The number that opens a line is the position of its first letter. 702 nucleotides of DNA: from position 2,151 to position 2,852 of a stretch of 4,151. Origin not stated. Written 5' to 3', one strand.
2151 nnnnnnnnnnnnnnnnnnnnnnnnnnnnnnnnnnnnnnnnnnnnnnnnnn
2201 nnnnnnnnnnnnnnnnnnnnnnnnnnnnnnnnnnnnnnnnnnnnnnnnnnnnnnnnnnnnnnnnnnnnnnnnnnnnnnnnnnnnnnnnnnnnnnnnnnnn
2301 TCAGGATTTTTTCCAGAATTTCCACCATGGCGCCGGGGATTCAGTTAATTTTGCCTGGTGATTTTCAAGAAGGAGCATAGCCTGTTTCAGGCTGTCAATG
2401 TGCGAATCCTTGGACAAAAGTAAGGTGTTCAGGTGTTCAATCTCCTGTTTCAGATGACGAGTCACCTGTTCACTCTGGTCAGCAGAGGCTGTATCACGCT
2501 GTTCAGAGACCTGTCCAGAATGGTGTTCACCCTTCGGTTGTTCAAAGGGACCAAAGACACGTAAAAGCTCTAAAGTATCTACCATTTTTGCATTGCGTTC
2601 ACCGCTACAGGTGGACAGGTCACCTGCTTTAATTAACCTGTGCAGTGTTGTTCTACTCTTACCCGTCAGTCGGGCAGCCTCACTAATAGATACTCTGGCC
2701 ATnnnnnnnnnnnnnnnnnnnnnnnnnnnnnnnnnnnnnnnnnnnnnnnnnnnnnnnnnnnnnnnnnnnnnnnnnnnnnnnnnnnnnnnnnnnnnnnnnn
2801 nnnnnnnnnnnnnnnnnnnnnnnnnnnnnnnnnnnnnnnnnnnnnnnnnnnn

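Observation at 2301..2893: rop translationally coupled to an uncharacterised HTH/coiled-coil protein, in an arrangement unlike pMB1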

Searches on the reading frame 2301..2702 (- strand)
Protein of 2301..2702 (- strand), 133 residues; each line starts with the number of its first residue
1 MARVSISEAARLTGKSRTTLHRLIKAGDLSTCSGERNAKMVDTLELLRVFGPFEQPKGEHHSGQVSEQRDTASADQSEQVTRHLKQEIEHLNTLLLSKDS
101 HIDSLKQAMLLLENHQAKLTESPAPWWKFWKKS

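Call 4: search_protein_families(proteins=[window:2301-2702:-], library=ncbifam, max_evalue=0.1)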
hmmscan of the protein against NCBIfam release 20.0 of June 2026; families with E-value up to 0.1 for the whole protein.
window:2301-2702:- (133 aa): 2 families
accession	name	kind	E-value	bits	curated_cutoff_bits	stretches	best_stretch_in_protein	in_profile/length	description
NF038291.1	rep_pAB02_ORF2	subfamily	6e-15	56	85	1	3-115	2-110/172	plasmid replication DNA-binding protein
TIGR01764.1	excise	domain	0.0021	18.4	28.8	1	5-29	3-27/49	excisionase family DNA-binding protein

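Call 6: profile_search(protein=window:2301-2702:-)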
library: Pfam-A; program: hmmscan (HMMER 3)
A. the first sequence (133 residues): domains with independent E <= 10: 11; with E <= 0.001: 1
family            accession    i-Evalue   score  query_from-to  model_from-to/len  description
HTH_17            PF12728.13    1.8e-05    25.3       5-31          3-29/51  Helix-turn-helix domain
AbiEi_4           PF13338.12     0.0049    17.4       4-29         14-38/49  Transcriptional regulator, AbiEi antitoxin
HTH_29            PF13551.12     0.0087    16.6       4-26         12-35/64  Winged helix-turn helix
HTH_IclR          PF09339.16      0.013    15.7       3-25         18-40/52  IclR helix-turn-helix domain
MerR              PF00376.29      0.021    15.1       5-27          1-23/38  MerR family regulatory protein
HTH_23            PF13384.12       0.06    13.6       3-26         17-40/50  Homeodomain-like domain
SlyX              PF04102.17        0.1    13.7      83-122        14-53/67  SlyX
Fes1              PF08609.16       0.17    13.3      67-119        19-66/89  Nucleotide exchange factor Fes1
Xre-like-HTH      PF20432.4        0.19    12.5       5-30         25-51/63  Antitoxin Xre-like helix-turn-helix domain
Sec2p             PF06428.16        0.2    12.1      72-118        43-89/92  GDP/GTP exchange factor Sec2p
HTH_Tnp_ISL3      PF13542.12       0.46    10.4       5-25         28-48/51  Helix-turn-helix domain of transposase family ISL3

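Call 9: find_homologous_proteins(query=window:2301-2702:-)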
Query window:2301-2702:- (133 aa): 1139 proteins with E <= 0.001 among 1156 candidates; the best 120 are listed.
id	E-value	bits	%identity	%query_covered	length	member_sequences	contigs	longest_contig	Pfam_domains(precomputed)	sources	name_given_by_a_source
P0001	1.0e-77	276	98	98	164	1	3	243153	PF12728.14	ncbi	-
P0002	1.4e-77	276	97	100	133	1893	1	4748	PF12728.14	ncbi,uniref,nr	ncbi:helix-turn-helix transcriptional regulator [Klebsiella variicola]|uniref:helix-turn-helix trans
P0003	2.0e-77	275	95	100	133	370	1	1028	PF12728.14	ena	-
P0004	4.6e-77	274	97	98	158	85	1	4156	-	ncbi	-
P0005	2.6e-75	269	93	98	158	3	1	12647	PF12728.14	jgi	jgi:hypothetical protein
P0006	1.4e-74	266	92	100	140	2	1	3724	PF12728.14,PF16888.11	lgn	-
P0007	3.6e-72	258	91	100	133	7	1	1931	-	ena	-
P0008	1.4e-70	253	90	100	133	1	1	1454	PF12728.14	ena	-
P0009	3.8e-70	252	98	93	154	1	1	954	PF12728.14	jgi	jgi:hypothetical protein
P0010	1.1e-69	250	88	100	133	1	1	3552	-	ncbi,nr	ncbi:TPA: DNA-binding protein [Klebsiella aerogenes]|nr:DNA-binding protein [Klebsiella aerogenes]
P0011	1.2e-69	250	89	100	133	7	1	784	PF12728.14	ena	-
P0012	8.2e-69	248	86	100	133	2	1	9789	PF12728.14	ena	-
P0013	3.3e-68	246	98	92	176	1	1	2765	PF12728.14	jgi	jgi:hypothetical protein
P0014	5.4e-68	245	88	98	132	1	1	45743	PF12728.14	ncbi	-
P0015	5.7e-68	245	95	88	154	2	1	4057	-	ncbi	ncbi:hypothetical protein, partial [Klebsiella pneumoniae]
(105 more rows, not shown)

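Call 10: search_dna_similar(query=window:2304-2702:-, collection=plasmids, mode=protein, rows=spread, max_rows=60, max_evalue=0.001)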
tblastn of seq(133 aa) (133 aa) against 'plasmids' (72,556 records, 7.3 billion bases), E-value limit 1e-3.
Records with a match: 2196; places in all: 2348; records where one place covers at least 80% of the query: 1915.
Best place of each record, by identity: >=99% 13; 95-99% 546; 90-95% 27; 80-90% 32; 60-80% 97; <60% 1481.
By first word of the organism name: Klebsiella 1482; Escherichia 288; Enterobacter 95; Citrobacter 75; Shigella 51; Serratia 30; Salmonella 28; Raoultella 23; Proteus 11; Pseudomonas 9; and 43 more.
By predicted mobility (MOB-suite, as given by PLSDB): non-mobilizable 1189; mobilizable 863; conjugative 144.
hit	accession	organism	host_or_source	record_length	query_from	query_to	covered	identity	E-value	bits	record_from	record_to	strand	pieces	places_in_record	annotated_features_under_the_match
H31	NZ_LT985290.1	Escherichia coli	-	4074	1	133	100%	100.0%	1e-83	273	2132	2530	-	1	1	helix-turn-helix domain-containing protein | Rop family plasmid primer RNA-binding protein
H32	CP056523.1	Klebsiella pneumoniae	culture,Wastewater influent sample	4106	1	133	100%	98.5%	4e-82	268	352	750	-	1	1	helix-turn-helix domain-containing protein | Rop family plasmid primer RNA-binding protein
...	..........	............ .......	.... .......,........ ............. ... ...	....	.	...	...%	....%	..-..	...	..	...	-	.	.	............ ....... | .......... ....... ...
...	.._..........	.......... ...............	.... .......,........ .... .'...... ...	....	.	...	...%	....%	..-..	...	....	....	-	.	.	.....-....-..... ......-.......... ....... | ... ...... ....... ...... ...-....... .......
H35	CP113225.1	Klebsiella pneumoniae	chicken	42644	1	133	100%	97.7%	2e-81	266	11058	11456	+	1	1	helix-turn-helix domain-containing protein | Rop family plasmid primer RNA-binding protein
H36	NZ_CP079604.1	Klebsiella pneumoniae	Homo sapiens,Endotracheal aspirate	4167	1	133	100%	97.7%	5e-81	265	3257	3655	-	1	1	helix-turn-helix domain-containing protein | Rop family plasmid primer RNA-binding protein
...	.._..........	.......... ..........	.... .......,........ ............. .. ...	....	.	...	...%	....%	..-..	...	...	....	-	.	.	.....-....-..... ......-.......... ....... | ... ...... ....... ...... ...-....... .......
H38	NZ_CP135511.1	Klebsiella pneumoniae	Homo sapiens,bacterial culture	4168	1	133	100%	97.7%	5e-81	265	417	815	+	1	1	helix-turn-helix domain-containing protein | Rop family plasmid primer RNA-binding protein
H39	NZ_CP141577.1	Klebsiella pneumoniae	Homo sapiens,pure culture,Pus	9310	1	133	100%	97.7%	6e-81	265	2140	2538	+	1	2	helix-turn-helix domain-containing protein | Rop family plasmid primer RNA-binding protein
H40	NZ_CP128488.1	Klebsiella pneumoniae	Laying hen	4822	1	133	100%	97.0%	9e-81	265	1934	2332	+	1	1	helix-turn-helix domain-containing protein | Rop family plasmid primer RNA-binding protein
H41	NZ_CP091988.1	Klebsiella pneumoniae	Homo sapiens,cell bacteria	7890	1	133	100%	97.0%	1e-80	264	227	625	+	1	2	transcriptional regulator | Rop family plasmid primer RNA-binding protein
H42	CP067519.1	Klebsiella pneumoniae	Homo sapiens,other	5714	1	133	100%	97.0%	3e-80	263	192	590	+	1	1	DNA-binding protein | Rop family plasmid primer RNA-binding protein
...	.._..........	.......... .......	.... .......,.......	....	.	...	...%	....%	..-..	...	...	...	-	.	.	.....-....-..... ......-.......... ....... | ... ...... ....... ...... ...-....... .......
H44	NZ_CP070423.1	Klebsiella quasipneumoniae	Homo sapiens,blood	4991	1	133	100%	96.2%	2e-79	261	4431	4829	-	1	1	helix-turn-helix domain-containing protein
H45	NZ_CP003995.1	Klebsiella pneumoniae subsp. pneumoniae Kp13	Homo sapiens,blood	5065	1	130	98%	97.7%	3e-79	260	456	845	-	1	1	helix-turn-helix domain-containing protein | Rop family plasmid primer RNA-binding protein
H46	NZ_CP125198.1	Klebsiella pneumoniae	-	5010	1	133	100%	85.0%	1e-69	233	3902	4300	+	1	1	helix-turn-helix domain-containing protein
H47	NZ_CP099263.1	Klebsiella aerogenes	culture,Pooled soil sample collected ...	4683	1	131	98%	72.5%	8e-55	190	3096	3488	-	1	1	helix-turn-helix domain-containing protein | Rop family plasmid primer RNA-binding protein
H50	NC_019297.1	Rahnella sp. WMR120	-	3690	1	131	98%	58.8%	1e-42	155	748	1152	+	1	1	helix-turn-helix domain-containing protein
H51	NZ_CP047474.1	Escherichia coli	pig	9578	1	132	99%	48.9%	3e-29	117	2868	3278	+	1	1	hypothetical protein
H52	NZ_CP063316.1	Proteus vulgaris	Homo sapiens,Rectal swab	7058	1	132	99%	44.9%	7e-19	88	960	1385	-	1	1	DNA-binding protein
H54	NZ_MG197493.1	Escherichia coli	chicken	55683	1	125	94%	43.8%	7e-18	85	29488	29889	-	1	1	helix-turn-helix domain-containing protein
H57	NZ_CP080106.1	Klebsiella quasipneumoniae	raw sewage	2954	1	133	100%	40.0%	9e-21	93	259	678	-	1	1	helix-turn-helix domain-containing protein | Rop family plasmid primer RNA-binding protein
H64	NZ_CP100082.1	Klebsiella pneumoniae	Homo sapiens,throat swab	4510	1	133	100%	39.6%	9e-21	93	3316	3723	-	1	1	helix-turn-helix domain-containing protein | Rop family plasmid primer RNA-binding protein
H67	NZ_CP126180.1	Salmonella enterica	Bacterial,Poultry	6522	1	131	98%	39.9%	2e-19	89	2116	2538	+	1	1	helix-turn-helix domain-containing protein | Rop family plasmid primer RNA-binding protein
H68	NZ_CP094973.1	Entomomonas sp. E2T0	Zophobas morio,pure culture,larva tissue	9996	1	113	85%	43.6%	5e-15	77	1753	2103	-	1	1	helix-turn-helix domain-containing protein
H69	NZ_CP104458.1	Raoultella ornithinolytica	whole organism,wastewater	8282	1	132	99%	31.7%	4e-7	54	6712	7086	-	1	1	hypothetical protein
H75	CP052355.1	Klebsiella pneumoniae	Homo sapiens,blood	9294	1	132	99%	29.2%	1e-6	53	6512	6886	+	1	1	entry exclusion protein 1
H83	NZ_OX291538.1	Serratia marcescens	Homo sapiens,Bloodstream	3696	1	110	83%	33.9%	7e-5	48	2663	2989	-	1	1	hypothetical protein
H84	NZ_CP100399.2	Psychrobacter raelei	Canis lupus familiaris,Bacterial ...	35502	2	109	81%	31.4%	3e-5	49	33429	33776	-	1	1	plasmid replication DNA-binding protein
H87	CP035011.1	Shigella sonnei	Homo sapiens,Stools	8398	1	96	72%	34.7%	9e-4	45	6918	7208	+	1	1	entry exclusion protein 1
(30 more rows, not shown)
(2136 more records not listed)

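Call 12: get_annotated_region(hit=H87, flank=4500)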
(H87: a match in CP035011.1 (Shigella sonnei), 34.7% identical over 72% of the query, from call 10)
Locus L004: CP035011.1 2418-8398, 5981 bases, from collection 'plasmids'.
description: Shigella sonnei strain LC1477/18 plasmid pLC1477_18-3, complete sequence
organism: Shigella sonnei (NCBI taxid 624)
taxonomy: Bacteria; Pseudomonadota; Gammaproteobacteria; Enterobacterales; Enterobacteriaceae; Shigella; Shigella sonnei
host: -; source: Homo sapiens,Stools; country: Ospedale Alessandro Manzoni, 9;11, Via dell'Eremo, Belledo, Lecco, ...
typing (MOB-suite, as given by PLSDB): mobilizable; replicon rep_cluster_2335
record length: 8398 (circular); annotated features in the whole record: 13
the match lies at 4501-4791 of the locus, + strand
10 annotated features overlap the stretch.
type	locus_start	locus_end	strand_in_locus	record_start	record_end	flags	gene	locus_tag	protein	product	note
predicted_resistance_gene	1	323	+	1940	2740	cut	aph(3'')-Ib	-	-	aminoglycoside O-phosphotransferase APH(3'')-Ib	predicted by amrfinderplus; class AMINOGLYCOSIDE; identity 100.0%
CDS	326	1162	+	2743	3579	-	-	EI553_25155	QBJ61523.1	aminoglycoside O-phosphotransferase APH(6)-Id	-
predicted_resistance_gene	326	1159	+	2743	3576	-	aph(6)-Id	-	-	aminoglycoside O-phosphotransferase APH(6)-Id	predicted by amrfinderplus; class AMINOGLYCOSIDE; identity 100.0%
CDS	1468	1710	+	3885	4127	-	-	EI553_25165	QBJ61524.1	relaxase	-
CDS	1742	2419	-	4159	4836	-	-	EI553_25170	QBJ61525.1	TetR family transcriptional regulator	-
predicted_resistance_gene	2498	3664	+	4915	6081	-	tet(A)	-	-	tetracycline efflux MFS transporter Tet(A)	predicted by amrfinderplus; class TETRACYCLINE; identity 97.94%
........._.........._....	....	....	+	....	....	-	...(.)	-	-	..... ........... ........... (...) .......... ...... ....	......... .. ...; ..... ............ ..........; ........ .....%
CDS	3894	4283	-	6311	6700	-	-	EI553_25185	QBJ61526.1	hypothetical protein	-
CDS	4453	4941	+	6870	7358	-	-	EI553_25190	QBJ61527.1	entry exclusion protein 1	-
CDS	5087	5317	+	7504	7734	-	-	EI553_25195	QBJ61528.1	hypothetical protein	-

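Call 13: get_annotated_region(hit=H75, flank=5000)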
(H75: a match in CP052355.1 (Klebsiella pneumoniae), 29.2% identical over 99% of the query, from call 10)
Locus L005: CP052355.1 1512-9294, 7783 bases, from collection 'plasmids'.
description: Klebsiella pneumoniae strain D16KP0146 plasmid pD17KP0032-3, complete sequence
organism: Klebsiella pneumoniae (NCBI taxid 573)
taxonomy: Bacteria; Pseudomonadota; Gammaproteobacteria; Enterobacterales; Enterobacteriaceae; Klebsiella; Klebsiella pneumoniae
host: -; source: Homo sapiens,blood; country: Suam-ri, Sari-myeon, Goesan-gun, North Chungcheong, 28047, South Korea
typing (MOB-suite, as given by PLSDB): mobilizable; replicon ColRNAI_rep_cluster_1857; relaxase MOBC
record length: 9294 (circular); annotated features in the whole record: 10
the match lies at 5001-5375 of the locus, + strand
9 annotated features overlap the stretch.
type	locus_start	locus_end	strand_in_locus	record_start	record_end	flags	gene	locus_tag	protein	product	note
CDS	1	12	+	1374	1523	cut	-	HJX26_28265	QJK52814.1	colicin release lysis protein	-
CDS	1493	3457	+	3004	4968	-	-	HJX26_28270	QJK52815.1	TraM recognition domain-containing protein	-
CDS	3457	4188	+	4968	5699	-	-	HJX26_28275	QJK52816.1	replication-relaxation family protein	-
CDS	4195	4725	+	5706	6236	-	-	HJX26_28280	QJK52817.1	hypothetical protein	-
CDS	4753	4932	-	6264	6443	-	-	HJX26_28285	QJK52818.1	Rop family plasmid primer RNA-binding protein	-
CDS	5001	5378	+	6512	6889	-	-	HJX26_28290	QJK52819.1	entry exclusion protein 1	-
CDS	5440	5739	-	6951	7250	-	-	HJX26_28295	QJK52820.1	type II toxin-antitoxin system RelE/ParE family toxin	-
CDS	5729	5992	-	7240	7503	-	-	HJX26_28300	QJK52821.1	plasmid stabilization protein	-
CDS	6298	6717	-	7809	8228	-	exc2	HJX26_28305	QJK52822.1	Exc2 family lipoprotein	-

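Call 25: get_annotated_region(hit=H57, flank=3000)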
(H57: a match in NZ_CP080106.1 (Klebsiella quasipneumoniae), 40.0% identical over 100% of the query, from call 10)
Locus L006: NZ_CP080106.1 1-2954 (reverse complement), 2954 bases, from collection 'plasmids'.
description: Klebsiella quasipneumoniae strain WW-14A plasmid pWW14A-8, complete sequence
organism: Klebsiella quasipneumoniae (NCBI taxid 1463165)
taxonomy: Bacteria; Pseudomonadota; Gammaproteobacteria; Enterobacterales; Enterobacteriaceae; Klebsiella; Klebsiella quasipneumoniae
host: -; source: raw sewage; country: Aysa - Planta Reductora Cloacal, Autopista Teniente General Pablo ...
typing (MOB-suite, as given by PLSDB): non-mobilizable; replicon rep_cluster_2373
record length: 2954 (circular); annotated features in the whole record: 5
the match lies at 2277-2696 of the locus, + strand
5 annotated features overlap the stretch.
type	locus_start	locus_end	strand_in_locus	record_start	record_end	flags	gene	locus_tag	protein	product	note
CDS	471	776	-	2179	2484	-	-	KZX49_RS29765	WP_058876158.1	hypothetical protein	-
CDS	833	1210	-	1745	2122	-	-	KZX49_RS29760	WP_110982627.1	hypothetical protein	-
CDS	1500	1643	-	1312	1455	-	-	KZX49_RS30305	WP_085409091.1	replication initiation protein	-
CDS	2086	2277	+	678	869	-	-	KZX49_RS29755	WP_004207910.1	Rop family plasmid primer RNA-binding protein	-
CDS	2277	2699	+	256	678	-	-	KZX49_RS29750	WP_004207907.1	helix-turn-helix domain-containing protein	-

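Call 26: get_annotated_region(hit=H50, flank=3700)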
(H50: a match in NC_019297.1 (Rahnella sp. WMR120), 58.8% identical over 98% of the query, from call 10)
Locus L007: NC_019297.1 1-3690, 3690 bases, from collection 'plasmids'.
description: Rahnella sp. WMR120 plasmid pHW120, complete sequence
organism: Rahnella sp. WMR120 (NCBI taxid 657336)
taxonomy: Bacteria; Pseudomonadota; Gammaproteobacteria; Enterobacterales; Yersiniaceae; Rahnella; Rahnella sp. WMR120
host: -; source: -; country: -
typing (MOB-suite, as given by PLSDB): non-mobilizable; replicon rep_cluster_1970
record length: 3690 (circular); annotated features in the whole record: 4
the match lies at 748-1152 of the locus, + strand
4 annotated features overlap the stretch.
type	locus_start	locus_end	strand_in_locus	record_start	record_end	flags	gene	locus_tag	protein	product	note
CDS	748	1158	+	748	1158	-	-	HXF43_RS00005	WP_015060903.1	helix-turn-helix domain-containing protein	-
CDS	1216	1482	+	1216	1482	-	-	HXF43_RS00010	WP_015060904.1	hypothetical protein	-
CDS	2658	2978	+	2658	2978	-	-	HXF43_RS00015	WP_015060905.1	XRE family transcriptional regulator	-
CDS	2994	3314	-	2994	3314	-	-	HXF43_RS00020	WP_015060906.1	type II toxin-antitoxin system RelE/ParE family toxin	-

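Call 27: get_annotated_region(hit=H52, flank=4000)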
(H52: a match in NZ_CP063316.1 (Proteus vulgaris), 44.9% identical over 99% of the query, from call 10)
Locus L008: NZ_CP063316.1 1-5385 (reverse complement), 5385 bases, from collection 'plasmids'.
description: Proteus vulgaris strain LC-693 plasmid pLC-693_2, complete sequence
organism: Proteus vulgaris (NCBI taxid 585)
taxonomy: Bacteria; Pseudomonadota; Gammaproteobacteria; Enterobacterales; Morganellaceae; Proteus; Proteus vulgaris
host: -; source: Homo sapiens,Rectal swab; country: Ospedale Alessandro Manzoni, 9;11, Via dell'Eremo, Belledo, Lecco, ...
typing (MOB-suite, as given by PLSDB): non-mobilizable; replicon rep_cluster_1791
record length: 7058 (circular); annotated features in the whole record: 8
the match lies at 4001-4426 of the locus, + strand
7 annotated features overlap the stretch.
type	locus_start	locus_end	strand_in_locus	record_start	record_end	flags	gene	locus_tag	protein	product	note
CDS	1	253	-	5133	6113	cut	-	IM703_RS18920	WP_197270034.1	SLAC1 anion channel family protein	-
CDS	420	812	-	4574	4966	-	-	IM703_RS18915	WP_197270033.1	NifB/NifX family molybdenum-iron cluster-binding protein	-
CDS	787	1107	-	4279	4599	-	-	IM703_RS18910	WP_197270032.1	DUF134 domain-containing protein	-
CDS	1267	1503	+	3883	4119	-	-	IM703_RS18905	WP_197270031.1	hypothetical protein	-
CDS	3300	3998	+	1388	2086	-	-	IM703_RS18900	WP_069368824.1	replication initiation protein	GO:0006270 - DNA replication initiation [Evidence IEA]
CDS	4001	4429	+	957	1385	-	-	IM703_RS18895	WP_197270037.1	DNA-binding protein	-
CDS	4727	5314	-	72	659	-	-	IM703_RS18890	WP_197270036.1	recombinase family protein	GO:0006310 - DNA recombination [Evidence IEA]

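Call 28: get_annotated_region(hit=H51, flank=4000)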
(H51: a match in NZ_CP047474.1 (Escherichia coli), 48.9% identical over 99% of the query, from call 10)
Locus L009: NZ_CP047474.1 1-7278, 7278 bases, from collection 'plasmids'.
description: Escherichia coli strain DY612 plasmid pDY612-5, complete sequence
organism: Escherichia coli (NCBI taxid 562)
taxonomy: Bacteria; Pseudomonadota; Gammaproteobacteria; Enterobacterales; Enterobacteriaceae; Escherichia; Escherichia coli
host: -; source: pig; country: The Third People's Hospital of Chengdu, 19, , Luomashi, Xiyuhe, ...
typing (MOB-suite, as given by PLSDB): mobilizable; replicon ColE10; relaxase MOBQ,MOBQ
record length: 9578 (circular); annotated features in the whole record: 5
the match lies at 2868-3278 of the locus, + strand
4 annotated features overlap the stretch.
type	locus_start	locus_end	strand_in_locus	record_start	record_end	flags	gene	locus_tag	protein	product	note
CDS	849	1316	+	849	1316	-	traD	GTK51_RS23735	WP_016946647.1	conjugal transfer protein TraD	-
CDS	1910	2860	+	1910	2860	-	-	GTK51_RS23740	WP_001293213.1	replication initiation protein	GO:0006270 - DNA replication initiation [Evidence IEA]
CDS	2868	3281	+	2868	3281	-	-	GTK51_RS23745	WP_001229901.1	hypothetical protein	-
CDS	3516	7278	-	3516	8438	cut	-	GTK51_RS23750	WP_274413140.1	type ISP restriction/modification enzyme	-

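Call 29: get_annotated_region(hit=H54, flank=3000)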
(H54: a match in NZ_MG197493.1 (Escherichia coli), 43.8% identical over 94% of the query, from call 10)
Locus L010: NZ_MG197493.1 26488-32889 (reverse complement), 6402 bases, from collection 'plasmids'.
description: Escherichia coli strain AHC9 plasmid pHNAH9, complete sequence
organism: Escherichia coli (NCBI taxid 562)
taxonomy: Bacteria; Pseudomonadota; Gammaproteobacteria; Enterobacterales; Enterobacteriaceae; Escherichia; Escherichia coli
host: -; source: chicken; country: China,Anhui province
typing (MOB-suite, as given by PLSDB): mobilizable; replicon IncFIA,IncN; relaxase MOBF,MOBQ
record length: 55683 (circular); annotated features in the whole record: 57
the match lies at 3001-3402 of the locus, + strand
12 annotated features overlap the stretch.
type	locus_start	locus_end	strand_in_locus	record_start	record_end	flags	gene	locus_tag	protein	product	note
CDS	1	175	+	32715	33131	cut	-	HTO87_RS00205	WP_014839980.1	fosfomycin resistance glutathione transferase FosA3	-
predicted_resistance_gene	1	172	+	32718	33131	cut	fosA3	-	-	fosfomycin resistance glutathione transferase FosA3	predicted by amrfinderplus; class FOSFOMYCIN; identity 100.0%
CDS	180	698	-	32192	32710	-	-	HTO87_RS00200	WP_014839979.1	FidL-like protein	-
CDS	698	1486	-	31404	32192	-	-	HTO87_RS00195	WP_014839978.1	winged helix-turn-helix domain-containing protein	GO:0000160 - phosphorelay signal transduction system [Evidence IEA]; GO:0006355 - regulation of DNA-templated ...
CDS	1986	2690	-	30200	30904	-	-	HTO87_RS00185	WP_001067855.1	IS6-like element IS26 family transposase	GO:0006313 - DNA transposition [Evidence IEA]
CDS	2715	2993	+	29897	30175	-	-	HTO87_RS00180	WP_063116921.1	hypothetical protein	-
CDS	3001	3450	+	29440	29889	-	-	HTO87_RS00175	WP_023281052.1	helix-turn-helix domain-containing protein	-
CDS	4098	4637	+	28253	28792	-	-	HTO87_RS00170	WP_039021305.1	hypothetical protein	-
CDS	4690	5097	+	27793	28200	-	-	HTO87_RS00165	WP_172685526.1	hypothetical protein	-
CDS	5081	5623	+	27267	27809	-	-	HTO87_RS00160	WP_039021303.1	hypothetical protein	-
CDS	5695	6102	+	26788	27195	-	-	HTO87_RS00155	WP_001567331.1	hypothetical protein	-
CDS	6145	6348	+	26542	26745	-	-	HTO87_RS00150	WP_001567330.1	hypothetical protein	-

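Call 30: get_annotated_region(hit=H68, flank=3000)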
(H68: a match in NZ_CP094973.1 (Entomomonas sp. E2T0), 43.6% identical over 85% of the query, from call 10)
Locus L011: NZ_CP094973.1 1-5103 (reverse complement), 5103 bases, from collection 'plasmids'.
description: Entomomonas sp. E2T0 plasmid pE2T0_1, complete sequence
organism: Entomomonas sp. E2T0 (NCBI taxid 2930213)
taxonomy: Bacteria; Pseudomonadota; Gammaproteobacteria; Pseudomonadales; Pseudomonadaceae; Entomomonas; Entomomonas sp. E2T0
host: -; source: Zophobas morio,pure culture,larva tissue; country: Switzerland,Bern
typing (MOB-suite, as given by PLSDB): non-mobilizable
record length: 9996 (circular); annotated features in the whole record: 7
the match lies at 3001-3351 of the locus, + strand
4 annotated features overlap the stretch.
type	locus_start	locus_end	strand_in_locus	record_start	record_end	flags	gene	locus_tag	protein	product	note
CDS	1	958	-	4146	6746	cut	tssI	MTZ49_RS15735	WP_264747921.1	type VI secretion system tip protein TssI/VgrG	GO:0033103 - protein secretion by the type VI secretion system [Evidence IEA]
CDS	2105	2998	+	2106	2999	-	-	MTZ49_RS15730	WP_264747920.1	replication initiator protein A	-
CDS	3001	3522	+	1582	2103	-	-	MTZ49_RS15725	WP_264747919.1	helix-turn-helix domain-containing protein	-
CDS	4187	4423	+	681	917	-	-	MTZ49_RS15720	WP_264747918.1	hypothetical protein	-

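Call 31: get_annotated_region(hit=H84, flank=3000)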
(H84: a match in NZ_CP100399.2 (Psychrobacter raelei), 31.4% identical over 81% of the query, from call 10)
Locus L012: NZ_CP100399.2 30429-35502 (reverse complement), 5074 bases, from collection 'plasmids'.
description: Psychrobacter raelei strain PraFG1 plasmid pPSYFG1, complete sequence
organism: Psychrobacter raelei (NCBI taxid 2565531)
taxonomy: Bacteria; Pseudomonadota; Gammaproteobacteria; Moraxellales; Moraxellaceae; Psychrobacter; Psychrobacter raelei
host: -; source: Canis lupus familiaris,Bacterial culture,Peritoneal exudate,Peritoneal exudate; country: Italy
typing (MOB-suite, as given by PLSDB): mobilizable; relaxase MOBQ
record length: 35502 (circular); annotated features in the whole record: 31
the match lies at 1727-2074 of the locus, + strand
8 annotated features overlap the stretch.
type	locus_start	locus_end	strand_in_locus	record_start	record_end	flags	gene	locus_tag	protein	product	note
CDS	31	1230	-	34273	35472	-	-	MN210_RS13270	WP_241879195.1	IS256 family transposase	-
CDS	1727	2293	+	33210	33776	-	-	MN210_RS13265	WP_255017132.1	plasmid replication DNA-binding protein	-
CDS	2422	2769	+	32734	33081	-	-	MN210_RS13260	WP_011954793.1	type II toxin-antitoxin system RelE/ParE family toxin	-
CDS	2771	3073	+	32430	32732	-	-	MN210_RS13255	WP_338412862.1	helix-turn-helix domain-containing protein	-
CDS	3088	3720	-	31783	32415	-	-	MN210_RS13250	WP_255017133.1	recombinase family protein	-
CDS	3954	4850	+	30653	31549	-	-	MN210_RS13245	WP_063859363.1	RTG family carbenicillin-hydrolyzing class A beta-lactamase CARB-8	-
predicted_resistance_gene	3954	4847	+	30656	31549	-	blaCARB-8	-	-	RTG family carbenicillin-hydrolyzing class A beta-lactamase CARB-8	predicted by amrfinderplus; class BETA-LACTAM; identity 100.0%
CDS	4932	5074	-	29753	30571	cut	-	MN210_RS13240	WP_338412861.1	hypothetical protein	-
